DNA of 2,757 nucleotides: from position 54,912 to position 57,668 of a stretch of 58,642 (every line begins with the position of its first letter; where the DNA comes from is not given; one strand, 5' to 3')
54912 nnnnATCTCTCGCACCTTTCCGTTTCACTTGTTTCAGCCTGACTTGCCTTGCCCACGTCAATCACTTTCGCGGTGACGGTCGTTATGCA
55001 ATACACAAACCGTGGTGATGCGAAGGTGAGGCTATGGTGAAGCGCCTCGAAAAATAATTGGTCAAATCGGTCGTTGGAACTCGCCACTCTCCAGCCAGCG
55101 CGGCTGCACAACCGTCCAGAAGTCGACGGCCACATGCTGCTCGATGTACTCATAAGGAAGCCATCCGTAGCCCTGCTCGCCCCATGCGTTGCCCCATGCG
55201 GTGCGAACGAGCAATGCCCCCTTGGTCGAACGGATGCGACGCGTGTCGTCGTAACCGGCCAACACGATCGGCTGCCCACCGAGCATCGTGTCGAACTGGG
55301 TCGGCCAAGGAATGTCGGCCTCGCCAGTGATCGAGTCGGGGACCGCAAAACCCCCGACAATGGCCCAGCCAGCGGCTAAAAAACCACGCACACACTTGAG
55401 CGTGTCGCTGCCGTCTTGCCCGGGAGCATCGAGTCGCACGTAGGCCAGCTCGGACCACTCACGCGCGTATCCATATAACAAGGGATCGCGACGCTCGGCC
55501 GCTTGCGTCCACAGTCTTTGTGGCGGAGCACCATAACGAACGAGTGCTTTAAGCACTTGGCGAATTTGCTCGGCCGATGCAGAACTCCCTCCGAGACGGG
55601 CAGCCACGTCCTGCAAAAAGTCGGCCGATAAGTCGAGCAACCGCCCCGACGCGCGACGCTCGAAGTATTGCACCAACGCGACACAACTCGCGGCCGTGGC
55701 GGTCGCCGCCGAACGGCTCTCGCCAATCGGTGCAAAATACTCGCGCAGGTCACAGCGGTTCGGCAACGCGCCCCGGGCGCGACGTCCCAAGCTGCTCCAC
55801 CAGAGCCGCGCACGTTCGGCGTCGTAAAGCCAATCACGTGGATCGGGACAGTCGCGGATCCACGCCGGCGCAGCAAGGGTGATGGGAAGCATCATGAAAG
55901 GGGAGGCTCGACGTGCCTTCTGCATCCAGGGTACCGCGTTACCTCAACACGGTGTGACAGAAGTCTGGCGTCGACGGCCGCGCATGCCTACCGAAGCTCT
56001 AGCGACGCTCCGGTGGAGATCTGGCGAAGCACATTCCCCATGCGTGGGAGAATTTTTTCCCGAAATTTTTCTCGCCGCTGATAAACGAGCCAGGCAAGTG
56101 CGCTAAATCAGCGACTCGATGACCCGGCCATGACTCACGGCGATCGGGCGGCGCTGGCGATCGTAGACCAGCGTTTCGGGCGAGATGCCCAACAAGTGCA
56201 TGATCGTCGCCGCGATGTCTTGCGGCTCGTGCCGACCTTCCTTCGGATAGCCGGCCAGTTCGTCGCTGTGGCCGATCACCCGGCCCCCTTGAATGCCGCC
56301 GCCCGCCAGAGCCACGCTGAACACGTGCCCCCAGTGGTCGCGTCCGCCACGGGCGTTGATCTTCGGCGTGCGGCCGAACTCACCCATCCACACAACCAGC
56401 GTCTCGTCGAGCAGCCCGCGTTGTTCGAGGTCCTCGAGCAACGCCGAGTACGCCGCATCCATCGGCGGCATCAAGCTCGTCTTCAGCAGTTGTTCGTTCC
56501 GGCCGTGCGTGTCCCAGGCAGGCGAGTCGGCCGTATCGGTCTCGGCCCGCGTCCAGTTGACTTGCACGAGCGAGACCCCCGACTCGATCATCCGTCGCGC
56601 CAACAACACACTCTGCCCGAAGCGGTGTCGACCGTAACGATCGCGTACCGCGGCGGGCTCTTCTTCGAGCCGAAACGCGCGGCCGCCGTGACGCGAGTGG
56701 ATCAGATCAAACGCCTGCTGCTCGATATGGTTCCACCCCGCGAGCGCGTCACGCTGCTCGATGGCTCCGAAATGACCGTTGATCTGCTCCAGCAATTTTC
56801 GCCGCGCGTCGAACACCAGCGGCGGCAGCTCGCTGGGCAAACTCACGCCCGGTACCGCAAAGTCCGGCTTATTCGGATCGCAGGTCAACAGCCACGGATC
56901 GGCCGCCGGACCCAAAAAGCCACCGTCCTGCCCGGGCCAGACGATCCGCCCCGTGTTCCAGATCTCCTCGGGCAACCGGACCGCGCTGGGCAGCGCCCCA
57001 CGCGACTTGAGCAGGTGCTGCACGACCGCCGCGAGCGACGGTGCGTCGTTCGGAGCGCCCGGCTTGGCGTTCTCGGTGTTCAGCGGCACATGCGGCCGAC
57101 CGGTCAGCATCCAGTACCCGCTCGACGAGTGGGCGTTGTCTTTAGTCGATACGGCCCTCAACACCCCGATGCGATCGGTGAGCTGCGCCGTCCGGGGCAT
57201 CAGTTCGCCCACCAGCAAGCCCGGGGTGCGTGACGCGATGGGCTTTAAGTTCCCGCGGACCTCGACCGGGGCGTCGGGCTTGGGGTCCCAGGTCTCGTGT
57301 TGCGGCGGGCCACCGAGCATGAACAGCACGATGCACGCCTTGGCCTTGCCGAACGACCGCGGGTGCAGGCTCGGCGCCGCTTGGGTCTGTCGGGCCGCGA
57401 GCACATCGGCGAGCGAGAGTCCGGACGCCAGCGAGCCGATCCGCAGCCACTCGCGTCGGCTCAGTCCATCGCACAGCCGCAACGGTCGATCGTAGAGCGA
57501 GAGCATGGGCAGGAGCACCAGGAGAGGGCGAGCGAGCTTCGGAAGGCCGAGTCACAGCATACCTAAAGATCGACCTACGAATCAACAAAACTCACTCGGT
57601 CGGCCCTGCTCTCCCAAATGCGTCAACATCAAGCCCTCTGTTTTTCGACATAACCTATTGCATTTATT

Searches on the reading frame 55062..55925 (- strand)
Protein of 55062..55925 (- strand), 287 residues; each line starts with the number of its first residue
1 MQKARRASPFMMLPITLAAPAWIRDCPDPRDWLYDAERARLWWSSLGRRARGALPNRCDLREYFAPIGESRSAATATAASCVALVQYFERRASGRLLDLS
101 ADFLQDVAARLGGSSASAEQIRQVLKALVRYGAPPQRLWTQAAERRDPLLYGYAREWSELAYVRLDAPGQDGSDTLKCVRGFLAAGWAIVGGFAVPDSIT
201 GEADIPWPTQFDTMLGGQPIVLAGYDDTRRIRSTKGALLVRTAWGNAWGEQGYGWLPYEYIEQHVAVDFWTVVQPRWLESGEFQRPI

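Call 20: search_protein_families(library=pfam, proteins=[window:55062-55925:-], max_evalue=0.001)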
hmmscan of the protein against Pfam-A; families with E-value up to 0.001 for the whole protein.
window:55062-55925:- (287 aa): 0 families

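Call 38: search_protein_families(library=pfam, proteins=[window:55062-55925:-], max_evalue=1)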
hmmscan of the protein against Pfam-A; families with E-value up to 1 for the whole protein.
window:55062-55925:- (287 aa): 2 families
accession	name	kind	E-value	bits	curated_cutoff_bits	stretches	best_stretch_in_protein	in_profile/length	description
PF10674.14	Ycf54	-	0.014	16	25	1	260-284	30-54/92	Ycf54 protein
PF00112.29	Peptidase_C1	-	0.025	15.1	20.7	1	220-256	170-202/220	Papain family cysteine protease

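Call 45: search_solved_structures(query=window:55062-55925:-, max_evalue=1, show_alignments=2)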
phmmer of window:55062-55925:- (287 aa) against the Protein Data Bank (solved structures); distinct sequences matched with E-value up to 1: 32.
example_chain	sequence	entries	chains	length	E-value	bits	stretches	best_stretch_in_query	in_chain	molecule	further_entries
3ois_A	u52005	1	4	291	9.5e-17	64.6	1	51-273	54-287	Cysteine protease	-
1ppo_A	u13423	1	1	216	0.0004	23.2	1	234-253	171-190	PROTEASE OMEGA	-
1meg_A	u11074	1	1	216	0.00043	23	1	234-253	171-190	CARICAIN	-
1pci_A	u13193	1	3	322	0.00081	22.1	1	234-253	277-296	PROCARICAIN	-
8v2d_J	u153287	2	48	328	0.0063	19.2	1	72-138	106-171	O43_129 component A | O43_129_+4 component A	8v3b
1iwd_A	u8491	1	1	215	0.0085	18.8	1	220-257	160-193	ERVATAMIN B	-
4yyq_A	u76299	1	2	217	0.018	17.7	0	238-256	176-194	Ficin isoform A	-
3f75_A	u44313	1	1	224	0.025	17.3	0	219-257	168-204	Cathepsin L Protease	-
8jcq_A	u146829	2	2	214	0.098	15.3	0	239-253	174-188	Procerain | Procerain, Calotropain FI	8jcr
6a0n_A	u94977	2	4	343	0.11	15.1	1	214-262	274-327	Lpg2622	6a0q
2bdz_A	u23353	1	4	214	0.19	14.4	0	235-253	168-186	Mexicain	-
1gec_E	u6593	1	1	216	0.23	14.1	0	234-253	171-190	GLYCYL ENDOPEPTIDASE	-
1yal_A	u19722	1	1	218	0.24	14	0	234-256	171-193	CHYMOPAPAIN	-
3bcn_A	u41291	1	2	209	0.44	13.2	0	237-254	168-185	Ervatamin-A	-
8r78_A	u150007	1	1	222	0.48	13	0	237-256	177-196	Ficin 3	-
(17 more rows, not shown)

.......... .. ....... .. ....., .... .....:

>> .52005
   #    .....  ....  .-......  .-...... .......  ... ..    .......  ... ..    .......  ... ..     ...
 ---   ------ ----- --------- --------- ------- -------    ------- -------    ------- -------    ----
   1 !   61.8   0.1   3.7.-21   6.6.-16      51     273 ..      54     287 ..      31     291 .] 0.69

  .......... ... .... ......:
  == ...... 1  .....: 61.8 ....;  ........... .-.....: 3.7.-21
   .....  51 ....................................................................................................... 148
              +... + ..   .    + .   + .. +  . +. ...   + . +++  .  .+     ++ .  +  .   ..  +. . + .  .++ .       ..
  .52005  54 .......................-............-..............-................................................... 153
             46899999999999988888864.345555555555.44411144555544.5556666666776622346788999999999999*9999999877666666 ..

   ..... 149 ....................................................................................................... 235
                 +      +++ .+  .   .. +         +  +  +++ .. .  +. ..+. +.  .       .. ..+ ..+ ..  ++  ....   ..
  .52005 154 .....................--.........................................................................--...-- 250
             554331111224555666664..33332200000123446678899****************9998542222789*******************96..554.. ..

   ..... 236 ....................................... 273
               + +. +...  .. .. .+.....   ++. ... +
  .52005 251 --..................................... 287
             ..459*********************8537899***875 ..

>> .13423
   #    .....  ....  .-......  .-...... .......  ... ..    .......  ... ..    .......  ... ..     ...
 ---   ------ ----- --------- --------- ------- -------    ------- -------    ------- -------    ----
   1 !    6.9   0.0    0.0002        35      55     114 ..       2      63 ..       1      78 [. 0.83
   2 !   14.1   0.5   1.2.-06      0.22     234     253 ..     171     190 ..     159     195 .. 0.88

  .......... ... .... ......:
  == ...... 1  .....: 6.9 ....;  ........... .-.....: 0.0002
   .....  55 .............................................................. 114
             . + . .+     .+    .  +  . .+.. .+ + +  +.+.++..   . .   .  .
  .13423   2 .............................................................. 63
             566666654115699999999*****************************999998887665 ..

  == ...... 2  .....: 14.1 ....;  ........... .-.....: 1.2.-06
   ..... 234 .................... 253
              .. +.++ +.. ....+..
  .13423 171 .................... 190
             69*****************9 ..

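Call 46: search_protein_families(library=ncbifam, proteins=[window:55062-55925:-], max_evalue=0.1)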
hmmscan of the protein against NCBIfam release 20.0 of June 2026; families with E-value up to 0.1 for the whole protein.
window:55062-55925:- (287 aa): 0 families

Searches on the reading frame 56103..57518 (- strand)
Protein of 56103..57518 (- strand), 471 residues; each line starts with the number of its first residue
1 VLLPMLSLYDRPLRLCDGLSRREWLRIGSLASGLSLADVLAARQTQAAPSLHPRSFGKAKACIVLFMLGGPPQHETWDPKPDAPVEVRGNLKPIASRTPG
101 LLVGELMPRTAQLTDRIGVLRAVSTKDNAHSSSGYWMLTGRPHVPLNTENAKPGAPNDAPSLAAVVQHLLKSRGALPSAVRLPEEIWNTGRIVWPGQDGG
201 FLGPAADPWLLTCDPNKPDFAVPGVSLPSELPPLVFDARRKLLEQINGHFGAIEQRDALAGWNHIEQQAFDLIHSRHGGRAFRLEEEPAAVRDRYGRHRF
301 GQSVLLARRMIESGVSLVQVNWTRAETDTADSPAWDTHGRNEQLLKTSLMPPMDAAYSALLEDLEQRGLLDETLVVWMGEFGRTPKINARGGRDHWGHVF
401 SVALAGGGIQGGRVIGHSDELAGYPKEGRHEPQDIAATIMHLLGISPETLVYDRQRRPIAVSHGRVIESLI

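Call 20: search_protein_families(library=pfam, proteins=[window:56103-57518:-], max_evalue=0.001)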
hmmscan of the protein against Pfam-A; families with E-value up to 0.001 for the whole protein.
window:56103-57518:- (471 aa): 1 family
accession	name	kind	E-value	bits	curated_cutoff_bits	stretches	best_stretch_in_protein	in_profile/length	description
PF07394.17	DUF1501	-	3.8e-97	326.4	27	1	59-471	1-390/390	Protein of unknown function (DUF1501)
